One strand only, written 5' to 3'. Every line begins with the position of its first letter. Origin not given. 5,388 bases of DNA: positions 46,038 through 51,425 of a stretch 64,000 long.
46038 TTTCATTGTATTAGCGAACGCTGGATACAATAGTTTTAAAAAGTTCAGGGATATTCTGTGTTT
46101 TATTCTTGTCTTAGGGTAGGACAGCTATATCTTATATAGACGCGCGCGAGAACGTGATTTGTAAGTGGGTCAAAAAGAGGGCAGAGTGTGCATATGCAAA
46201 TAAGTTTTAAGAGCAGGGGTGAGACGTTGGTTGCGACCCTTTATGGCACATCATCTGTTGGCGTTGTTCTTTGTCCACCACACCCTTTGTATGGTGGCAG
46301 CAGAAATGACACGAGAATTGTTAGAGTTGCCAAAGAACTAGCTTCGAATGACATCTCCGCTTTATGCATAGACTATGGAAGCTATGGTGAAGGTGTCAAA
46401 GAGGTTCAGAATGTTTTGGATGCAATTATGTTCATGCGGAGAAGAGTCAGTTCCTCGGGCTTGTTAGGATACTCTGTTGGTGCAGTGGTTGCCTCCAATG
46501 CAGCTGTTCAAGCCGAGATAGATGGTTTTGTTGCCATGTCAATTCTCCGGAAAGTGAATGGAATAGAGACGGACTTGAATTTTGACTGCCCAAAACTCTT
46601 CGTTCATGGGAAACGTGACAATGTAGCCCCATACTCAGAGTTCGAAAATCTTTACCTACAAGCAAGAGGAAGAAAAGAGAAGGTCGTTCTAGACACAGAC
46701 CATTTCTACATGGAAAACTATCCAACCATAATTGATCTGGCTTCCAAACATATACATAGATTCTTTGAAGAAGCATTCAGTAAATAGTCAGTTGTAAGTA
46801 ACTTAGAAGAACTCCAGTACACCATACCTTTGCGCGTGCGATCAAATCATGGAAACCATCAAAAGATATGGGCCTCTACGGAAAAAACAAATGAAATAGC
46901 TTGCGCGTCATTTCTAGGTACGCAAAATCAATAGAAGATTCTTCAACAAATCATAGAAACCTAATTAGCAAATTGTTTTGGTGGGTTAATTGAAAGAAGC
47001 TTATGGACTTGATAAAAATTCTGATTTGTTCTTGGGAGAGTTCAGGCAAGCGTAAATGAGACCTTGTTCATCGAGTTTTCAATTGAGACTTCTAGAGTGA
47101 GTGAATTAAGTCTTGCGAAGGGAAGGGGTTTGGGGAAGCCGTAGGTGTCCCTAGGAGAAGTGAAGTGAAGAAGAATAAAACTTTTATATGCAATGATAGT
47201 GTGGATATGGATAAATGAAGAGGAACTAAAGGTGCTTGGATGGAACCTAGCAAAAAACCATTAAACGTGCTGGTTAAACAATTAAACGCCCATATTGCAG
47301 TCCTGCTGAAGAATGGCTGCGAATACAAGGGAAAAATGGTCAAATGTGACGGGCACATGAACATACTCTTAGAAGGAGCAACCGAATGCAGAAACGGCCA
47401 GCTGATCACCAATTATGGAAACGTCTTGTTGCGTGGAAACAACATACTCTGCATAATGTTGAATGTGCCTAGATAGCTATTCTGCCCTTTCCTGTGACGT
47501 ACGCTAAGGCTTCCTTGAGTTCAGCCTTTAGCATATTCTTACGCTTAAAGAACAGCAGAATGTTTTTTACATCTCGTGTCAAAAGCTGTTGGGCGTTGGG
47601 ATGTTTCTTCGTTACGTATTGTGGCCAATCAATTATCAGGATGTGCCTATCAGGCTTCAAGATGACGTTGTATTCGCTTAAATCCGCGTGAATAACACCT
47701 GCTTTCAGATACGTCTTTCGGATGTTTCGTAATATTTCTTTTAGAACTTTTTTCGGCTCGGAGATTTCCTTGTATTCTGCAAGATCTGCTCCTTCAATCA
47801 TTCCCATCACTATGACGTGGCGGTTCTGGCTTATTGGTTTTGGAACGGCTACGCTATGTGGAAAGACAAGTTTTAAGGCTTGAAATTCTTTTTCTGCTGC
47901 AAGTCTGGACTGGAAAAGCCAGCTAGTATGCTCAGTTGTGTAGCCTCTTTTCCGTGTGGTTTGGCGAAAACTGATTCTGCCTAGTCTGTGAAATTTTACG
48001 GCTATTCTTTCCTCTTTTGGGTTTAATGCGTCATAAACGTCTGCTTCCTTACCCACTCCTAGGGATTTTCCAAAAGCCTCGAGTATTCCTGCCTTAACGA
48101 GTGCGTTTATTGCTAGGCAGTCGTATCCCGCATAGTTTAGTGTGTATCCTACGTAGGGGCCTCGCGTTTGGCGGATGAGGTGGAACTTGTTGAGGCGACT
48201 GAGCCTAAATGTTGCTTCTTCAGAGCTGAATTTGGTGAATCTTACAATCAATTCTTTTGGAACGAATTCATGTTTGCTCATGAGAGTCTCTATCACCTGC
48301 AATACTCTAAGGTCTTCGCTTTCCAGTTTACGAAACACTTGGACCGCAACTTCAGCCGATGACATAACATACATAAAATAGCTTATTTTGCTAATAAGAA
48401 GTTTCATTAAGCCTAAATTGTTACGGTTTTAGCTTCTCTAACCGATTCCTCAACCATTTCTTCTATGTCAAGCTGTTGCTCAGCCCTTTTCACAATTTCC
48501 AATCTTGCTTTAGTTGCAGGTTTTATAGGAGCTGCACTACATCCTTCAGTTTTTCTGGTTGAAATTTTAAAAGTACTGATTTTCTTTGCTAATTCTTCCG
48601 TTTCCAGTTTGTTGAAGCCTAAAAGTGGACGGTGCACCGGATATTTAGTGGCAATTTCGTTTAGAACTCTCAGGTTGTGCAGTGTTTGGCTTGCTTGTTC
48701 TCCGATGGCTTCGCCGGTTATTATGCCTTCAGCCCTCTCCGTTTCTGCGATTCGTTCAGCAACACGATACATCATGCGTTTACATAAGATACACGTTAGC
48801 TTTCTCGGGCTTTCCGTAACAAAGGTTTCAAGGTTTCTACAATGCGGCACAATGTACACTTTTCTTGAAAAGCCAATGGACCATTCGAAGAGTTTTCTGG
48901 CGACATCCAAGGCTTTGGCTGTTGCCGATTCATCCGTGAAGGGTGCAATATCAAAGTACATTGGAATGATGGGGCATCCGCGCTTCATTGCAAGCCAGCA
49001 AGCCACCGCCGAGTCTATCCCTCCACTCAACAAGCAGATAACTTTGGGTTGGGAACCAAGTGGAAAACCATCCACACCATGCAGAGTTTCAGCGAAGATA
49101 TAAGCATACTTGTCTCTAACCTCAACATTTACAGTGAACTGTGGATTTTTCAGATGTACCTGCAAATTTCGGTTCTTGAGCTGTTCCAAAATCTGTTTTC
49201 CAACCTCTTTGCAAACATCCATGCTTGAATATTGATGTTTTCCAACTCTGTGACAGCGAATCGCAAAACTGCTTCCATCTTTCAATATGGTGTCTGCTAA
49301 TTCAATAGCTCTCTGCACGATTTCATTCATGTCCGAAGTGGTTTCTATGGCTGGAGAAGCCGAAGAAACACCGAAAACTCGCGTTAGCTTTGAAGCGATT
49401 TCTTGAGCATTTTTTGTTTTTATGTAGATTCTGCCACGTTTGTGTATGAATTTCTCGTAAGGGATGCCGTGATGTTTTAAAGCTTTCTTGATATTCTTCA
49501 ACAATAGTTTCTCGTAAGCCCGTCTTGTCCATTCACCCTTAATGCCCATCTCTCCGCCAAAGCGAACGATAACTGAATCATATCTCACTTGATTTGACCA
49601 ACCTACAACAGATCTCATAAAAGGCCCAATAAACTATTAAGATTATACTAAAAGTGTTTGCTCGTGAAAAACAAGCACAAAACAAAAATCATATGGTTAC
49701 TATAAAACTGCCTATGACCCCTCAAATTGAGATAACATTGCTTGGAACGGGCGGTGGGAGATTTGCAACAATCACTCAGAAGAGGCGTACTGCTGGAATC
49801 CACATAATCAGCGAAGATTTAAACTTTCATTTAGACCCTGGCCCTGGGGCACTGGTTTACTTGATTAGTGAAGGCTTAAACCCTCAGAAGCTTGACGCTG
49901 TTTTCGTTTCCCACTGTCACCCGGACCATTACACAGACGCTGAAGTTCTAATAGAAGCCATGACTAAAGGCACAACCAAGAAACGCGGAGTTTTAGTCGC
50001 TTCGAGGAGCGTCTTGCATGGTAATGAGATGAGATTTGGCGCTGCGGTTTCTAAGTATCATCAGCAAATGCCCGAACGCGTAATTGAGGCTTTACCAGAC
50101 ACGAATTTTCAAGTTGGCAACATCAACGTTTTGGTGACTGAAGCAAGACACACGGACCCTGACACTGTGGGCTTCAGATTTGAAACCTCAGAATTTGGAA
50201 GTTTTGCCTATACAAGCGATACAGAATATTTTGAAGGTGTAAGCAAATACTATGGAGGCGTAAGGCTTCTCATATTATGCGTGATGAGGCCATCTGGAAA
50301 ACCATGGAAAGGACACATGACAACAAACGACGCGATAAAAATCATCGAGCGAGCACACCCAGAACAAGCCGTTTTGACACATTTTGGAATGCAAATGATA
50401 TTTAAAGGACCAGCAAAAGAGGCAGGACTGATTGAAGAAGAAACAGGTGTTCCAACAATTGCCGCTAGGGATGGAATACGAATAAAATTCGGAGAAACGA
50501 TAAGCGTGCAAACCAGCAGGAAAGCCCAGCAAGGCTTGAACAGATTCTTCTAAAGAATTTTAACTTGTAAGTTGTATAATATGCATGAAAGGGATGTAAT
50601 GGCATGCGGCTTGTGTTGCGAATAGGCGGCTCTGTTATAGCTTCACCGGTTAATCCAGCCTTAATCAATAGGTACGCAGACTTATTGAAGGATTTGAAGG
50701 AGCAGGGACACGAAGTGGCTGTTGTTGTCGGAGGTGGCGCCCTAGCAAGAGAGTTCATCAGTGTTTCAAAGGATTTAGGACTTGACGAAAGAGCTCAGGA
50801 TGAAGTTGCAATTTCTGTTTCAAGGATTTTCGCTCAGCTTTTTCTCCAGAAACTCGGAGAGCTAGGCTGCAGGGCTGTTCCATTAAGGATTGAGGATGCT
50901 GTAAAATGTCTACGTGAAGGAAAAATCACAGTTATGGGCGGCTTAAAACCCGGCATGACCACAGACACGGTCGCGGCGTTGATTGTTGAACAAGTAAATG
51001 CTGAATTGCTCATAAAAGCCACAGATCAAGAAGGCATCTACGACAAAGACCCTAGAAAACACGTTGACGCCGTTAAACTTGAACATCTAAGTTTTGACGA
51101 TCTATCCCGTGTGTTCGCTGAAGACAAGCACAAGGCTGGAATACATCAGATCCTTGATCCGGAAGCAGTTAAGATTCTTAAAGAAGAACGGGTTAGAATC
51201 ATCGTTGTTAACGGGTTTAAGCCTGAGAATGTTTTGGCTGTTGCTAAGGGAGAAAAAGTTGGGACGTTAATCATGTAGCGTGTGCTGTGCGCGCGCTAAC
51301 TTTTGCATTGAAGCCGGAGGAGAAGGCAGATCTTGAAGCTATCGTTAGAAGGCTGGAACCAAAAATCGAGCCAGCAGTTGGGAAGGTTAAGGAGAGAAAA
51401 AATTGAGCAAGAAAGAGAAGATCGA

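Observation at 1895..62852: Short alternating (CG)n palindrome, often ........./A, recurs about 20 times and sits almost only between genes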

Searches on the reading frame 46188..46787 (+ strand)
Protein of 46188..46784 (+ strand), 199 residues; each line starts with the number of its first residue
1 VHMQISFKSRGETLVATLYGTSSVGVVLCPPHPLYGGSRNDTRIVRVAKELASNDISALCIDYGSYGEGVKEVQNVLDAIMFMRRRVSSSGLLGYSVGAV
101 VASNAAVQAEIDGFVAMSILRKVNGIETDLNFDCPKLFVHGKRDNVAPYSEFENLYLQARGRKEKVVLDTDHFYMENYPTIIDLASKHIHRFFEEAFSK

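Call 11: search_protein_families(library=pfam, proteins=[window:46188-46784:+])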
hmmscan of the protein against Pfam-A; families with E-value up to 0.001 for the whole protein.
window:46188-46784:+ (199 aa): 2 families
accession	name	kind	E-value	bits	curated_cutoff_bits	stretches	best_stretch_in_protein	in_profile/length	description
PF03959.19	FSH1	-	0.00016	21.9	21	0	82-173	95-200/211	Serine hydrolase (FSH1)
PF12146.15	Hydrolase_4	-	0.00059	19.6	27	0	126-164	183-222/239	Serine aminopeptidase, S33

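Call 23: search_protein_families(library=ncbifam, proteins=[window:46194-46784:+], max_evalue=0.01)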
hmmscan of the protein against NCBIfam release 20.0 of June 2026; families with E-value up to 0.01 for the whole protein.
window:46194-46784:+ (197 aa): 0 families

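Call 82: find_encoding_contigs(protein=window:46194-46787:+, flank=3000, max_places=10)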
Protein window:46194-46787:+ (197 aa): 6 contigs read that carry it; 5 places shown.
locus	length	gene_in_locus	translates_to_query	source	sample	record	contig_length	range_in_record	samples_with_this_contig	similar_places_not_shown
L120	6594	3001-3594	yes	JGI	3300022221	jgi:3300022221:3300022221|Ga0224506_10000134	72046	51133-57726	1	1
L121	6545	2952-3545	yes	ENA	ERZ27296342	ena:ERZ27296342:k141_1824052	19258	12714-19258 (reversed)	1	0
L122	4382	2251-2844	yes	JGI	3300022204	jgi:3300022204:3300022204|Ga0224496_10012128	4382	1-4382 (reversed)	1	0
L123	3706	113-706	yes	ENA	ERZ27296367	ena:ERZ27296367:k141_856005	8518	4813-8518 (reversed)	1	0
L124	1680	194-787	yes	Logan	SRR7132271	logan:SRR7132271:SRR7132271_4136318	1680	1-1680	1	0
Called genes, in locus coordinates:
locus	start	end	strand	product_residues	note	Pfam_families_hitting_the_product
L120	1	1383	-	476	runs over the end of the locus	PF02310:B12-binding, PF04055:Radical_SAM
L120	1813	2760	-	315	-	PF05598:DUF772, PF01609:DDE_Tnp_1, PF13612:DDE_Tnp_1_3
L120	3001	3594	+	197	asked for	-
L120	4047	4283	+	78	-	PF01423:LSM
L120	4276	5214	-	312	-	PF09202:Rio2_N, PF00069:Pkinase (weak), PF01163:RIO1, PF03109:ABC1 (weak)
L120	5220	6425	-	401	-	PF22025:ThiI_fer, PF02926:THUMP, PF02568:ThiI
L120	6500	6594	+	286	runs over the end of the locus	PF23023:Anti-Pycsar_Apyc1, PF00753:Lactamase_B (weak), PF12706:Lactamase_B_2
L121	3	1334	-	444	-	?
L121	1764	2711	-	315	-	PF05598:DUF772, PF01609:DDE_Tnp_1, PF13612:DDE_Tnp_1_3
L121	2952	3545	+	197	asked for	-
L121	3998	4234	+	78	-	PF01423:LSM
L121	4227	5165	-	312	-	PF09202:Rio2_N, PF00069:Pkinase (faint), PF01163:RIO1, PF03109:ABC1 (weak)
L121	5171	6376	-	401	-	PF22025:ThiI_fer, PF02926:THUMP, PF02568:ThiI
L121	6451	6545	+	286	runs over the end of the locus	PF23023:Anti-Pycsar_Apyc1, PF00753:Lactamase_B (weak), PF12706:Lactamase_B_2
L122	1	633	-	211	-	?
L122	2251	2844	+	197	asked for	-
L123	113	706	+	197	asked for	-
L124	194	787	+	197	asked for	-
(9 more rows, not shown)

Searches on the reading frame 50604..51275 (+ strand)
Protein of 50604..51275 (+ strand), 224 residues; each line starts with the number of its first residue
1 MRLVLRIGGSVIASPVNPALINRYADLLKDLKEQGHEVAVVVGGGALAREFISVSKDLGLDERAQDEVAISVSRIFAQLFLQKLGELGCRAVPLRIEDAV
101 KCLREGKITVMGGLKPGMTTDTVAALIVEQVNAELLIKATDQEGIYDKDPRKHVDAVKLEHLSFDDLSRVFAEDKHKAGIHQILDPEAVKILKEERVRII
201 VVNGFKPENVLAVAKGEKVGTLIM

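Call 23: search_protein_families(library=ncbifam, proteins=[window:50604-51275:+], max_evalue=0.01)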
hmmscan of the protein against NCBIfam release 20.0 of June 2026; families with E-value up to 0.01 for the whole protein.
window:50604-51275:+ (224 aa): 29 families (the best 25 are shown)
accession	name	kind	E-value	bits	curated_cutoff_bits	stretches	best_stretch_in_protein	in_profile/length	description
TIGR02076.1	pyrH_arch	equivalog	1.1e-63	214.8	158.05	1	4-223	2-221/222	UMP kinase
TIGR02075.1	pyrH_bact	equivalog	1.8e-25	89.9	243.9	1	4-223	5-232/233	UMP kinase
TIGR01027.1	proB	equivalog_domain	3.2e-13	49.6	186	1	121-223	146-251/363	glutamate 5-kinase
NF040647.1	IPPK_Arch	equivalog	2.1e-11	43.6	120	1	121-223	155-259/259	isopentenyl phosphate kinase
TIGR00656.1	asp_kin_monofn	equivalog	2.6e-11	43.2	402.25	1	105-213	149-247/407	aspartate kinase, monofunctional class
NF040622.1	MfnE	equivalog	4.5e-11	42.8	300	1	19-218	9-204/211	[5-(aminomethyl)furan-3-yl]methyl phosphate kinase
TIGR00657.1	asp_kinases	subfamily_domain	1.7e-10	40.6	208.7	1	119-208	193-276/442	aspartate kinase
NF004938.0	PRK06291.1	equivalog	7.3e-10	38.1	528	1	100-210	197-297/468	aspartate kinase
NF005154.0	PRK06635.1-2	equivalog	2e-09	37.3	376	1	120-213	154-241/407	aspartate kinase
NF005155.0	PRK06635.1-4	equivalog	1.3e-07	31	346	1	105-223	142-240/407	aspartate kinase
NF005159.0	PRK06635.2-3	equivalog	2.2e-07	30.2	379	1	102-201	146-236/406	aspartate kinase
NF005156.0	PRK06635.1-5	equivalog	3.2e-07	29.5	594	1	106-209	143-236/411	aspartate kinase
NF006068.0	PRK08210.1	equivalog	7.9e-07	28.5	474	1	105-209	147-241/405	aspartate kinase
TIGR01092.1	P5CS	equivalog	1.5e-06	26.7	796.75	1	97-223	149-273/715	delta l-pyrroline-5-carboxylate synthetase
NF005160.0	PRK06635.2-4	equivalog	3.1e-06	26.3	657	0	1-43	1-40/392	aspartate kinase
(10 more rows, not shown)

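Call 26: find_related_loci(query=window:50604-51275:+, collection=metagenome_contigs, flank=10000)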
Query window:50604-51275:+ (224 aa) in metagenome_contigs; peptide patterns used: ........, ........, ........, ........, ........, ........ (x = any residue, [..] = any of these).
599 stretches matched a pattern (row limit reached: there are more); 332 encode a relative of the query (tblastn E <= 1e-3); the best 80 are kept; 80 distinct loci.
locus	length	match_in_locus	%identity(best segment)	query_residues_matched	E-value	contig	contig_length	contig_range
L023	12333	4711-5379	86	1-223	3e-129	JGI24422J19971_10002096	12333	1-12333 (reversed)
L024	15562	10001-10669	86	1-223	1e-128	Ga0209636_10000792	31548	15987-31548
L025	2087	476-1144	84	1-223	4e-134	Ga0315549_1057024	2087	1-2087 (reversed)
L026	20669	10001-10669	84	1-223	3e-126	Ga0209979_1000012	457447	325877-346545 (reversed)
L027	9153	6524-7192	85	1-223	2e-123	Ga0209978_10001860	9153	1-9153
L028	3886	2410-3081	84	1-224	8e-126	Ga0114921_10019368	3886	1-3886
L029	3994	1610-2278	81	1-223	1e-123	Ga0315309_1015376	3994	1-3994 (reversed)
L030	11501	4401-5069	80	1-223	1e-120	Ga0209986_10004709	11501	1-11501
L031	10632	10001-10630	86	1-210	2e-120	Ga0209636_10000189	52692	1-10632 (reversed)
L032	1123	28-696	81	1-223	2e-131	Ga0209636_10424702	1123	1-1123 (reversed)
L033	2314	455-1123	83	1-223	2e-125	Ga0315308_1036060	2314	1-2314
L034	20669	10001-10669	79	1-223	4e-119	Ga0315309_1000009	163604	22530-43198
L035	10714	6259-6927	82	1-223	8e-119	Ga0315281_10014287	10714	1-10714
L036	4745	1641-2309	83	1-223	3e-119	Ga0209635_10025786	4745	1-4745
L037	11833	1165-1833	83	1-223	7e-118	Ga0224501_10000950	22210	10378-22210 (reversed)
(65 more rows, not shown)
